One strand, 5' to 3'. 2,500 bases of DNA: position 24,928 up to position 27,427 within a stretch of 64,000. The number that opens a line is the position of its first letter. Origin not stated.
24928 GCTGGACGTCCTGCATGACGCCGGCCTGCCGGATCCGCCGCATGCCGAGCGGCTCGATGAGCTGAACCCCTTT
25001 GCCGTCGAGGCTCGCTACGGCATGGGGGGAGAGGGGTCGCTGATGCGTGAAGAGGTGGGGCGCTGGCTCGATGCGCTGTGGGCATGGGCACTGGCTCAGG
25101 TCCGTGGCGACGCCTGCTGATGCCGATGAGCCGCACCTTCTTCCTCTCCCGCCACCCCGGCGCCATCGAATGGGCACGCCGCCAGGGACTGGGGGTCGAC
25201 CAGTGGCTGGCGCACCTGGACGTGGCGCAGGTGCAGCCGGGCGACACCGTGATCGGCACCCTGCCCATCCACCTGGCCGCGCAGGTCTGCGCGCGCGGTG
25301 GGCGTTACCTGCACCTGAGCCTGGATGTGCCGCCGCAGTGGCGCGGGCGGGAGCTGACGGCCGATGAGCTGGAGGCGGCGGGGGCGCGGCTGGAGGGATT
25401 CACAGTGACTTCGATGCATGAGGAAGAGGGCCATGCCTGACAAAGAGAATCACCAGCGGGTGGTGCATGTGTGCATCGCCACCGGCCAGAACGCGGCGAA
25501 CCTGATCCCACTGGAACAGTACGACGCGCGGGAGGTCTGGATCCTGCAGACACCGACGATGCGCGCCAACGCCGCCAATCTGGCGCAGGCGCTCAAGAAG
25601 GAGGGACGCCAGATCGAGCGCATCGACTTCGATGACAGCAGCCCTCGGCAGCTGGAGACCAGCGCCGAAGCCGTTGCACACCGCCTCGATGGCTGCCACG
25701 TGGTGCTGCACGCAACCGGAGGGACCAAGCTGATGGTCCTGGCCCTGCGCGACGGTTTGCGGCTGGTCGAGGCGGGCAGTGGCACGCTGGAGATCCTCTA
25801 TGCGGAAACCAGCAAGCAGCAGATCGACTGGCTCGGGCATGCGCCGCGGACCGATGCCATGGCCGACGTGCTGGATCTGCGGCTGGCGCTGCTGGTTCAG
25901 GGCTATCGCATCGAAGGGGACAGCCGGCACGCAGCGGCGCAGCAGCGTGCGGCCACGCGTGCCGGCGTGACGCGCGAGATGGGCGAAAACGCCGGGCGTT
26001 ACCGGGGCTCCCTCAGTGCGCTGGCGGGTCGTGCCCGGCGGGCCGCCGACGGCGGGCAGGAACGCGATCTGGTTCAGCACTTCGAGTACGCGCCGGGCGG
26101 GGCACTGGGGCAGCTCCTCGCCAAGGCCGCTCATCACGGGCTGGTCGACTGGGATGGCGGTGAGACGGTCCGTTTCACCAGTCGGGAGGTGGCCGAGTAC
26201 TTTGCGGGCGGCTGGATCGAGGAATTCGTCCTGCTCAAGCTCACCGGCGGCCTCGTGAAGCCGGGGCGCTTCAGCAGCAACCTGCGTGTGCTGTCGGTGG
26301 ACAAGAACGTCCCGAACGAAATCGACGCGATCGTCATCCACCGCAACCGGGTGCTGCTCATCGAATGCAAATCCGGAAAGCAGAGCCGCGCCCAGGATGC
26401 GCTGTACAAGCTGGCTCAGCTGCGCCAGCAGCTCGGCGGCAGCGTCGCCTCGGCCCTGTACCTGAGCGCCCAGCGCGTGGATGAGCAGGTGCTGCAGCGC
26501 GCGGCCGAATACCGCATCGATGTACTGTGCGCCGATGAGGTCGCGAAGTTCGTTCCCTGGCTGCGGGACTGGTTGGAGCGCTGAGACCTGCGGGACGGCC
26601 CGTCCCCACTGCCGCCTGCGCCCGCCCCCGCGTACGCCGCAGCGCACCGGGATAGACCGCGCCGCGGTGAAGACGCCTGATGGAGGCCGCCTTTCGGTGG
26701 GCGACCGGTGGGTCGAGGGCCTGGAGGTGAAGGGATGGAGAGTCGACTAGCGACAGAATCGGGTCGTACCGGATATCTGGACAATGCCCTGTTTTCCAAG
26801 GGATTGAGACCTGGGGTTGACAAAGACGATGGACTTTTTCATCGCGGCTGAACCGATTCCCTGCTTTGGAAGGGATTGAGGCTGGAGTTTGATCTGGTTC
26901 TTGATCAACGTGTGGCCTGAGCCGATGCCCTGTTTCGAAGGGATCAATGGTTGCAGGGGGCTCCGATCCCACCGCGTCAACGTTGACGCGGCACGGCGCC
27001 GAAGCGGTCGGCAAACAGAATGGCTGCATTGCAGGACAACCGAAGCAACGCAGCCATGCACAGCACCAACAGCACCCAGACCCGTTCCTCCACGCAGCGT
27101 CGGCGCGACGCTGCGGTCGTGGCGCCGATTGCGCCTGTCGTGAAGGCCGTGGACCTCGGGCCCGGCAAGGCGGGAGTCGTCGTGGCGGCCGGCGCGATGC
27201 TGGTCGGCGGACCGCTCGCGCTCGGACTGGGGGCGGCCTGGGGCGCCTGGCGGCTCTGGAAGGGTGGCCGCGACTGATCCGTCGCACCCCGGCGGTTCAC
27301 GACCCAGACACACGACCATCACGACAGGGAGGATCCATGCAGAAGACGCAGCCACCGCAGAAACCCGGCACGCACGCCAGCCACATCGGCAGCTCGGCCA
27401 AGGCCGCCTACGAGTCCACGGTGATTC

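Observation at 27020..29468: Two glycine-zipper membrane proteins plus a second NE0113 CARF paralogue: candidate membrane-acting ancillary module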

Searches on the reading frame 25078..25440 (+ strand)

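Call 4: search_protein_families(library=pfam, max_evalue=1, proteins=[window:25078-25440:+])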
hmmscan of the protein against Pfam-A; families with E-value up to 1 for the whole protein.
window:25078-25440:+ (120 aa): 1 family
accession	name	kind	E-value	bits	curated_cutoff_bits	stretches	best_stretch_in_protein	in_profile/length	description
PF09652.15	Cas_VVA1548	-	1.2e-36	125.2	25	1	21-110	1-90/91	Putative CRISPR-associated protein (Cas_VVA1548)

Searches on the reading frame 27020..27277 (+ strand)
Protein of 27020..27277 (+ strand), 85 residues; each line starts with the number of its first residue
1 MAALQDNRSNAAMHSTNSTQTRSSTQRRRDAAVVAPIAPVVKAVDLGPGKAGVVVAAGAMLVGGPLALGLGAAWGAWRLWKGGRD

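Call 4: search_protein_families(library=pfam, max_evalue=1, proteins=[window:27020-27277:+])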
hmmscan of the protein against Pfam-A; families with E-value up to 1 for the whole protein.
window:27020-27277:+ (85 aa): 1 family
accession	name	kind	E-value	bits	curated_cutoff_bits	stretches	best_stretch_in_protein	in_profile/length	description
PF19744.4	DUF6232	-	0.1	13.5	27.4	1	22-76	26-74/117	Family of unknown function (DUF6232)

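Call 5: search_protein_families(library=ncbifam, max_evalue=1, proteins=[window:27020-27277:+])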
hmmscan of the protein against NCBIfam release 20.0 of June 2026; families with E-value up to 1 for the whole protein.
window:27020-27277:+ (85 aa): 2 families
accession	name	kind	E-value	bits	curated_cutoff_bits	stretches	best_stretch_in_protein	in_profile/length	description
NF001961.0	PRK00733.3-6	equivalog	0.012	14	926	1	20-78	555-612/671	sodium-translocating pyrophosphatase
NF040917.1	Mms6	equivalog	0.019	15.2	200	1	15-77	54-117/155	magnetic particle specific iron-binding protein Mms6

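Call 6: search_protein_families(library=padloc, max_evalue=1, proteins=[window:27020-27277:+])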
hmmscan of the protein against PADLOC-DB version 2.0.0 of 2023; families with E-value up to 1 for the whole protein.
window:27020-27277:+ (85 aa): 0 families

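Call 7: search_protein_families(library=phrogs, max_evalue=1, proteins=[window:27020-27277:+])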
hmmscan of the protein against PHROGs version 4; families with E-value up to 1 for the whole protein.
window:27020-27277:+ (85 aa): 0 families
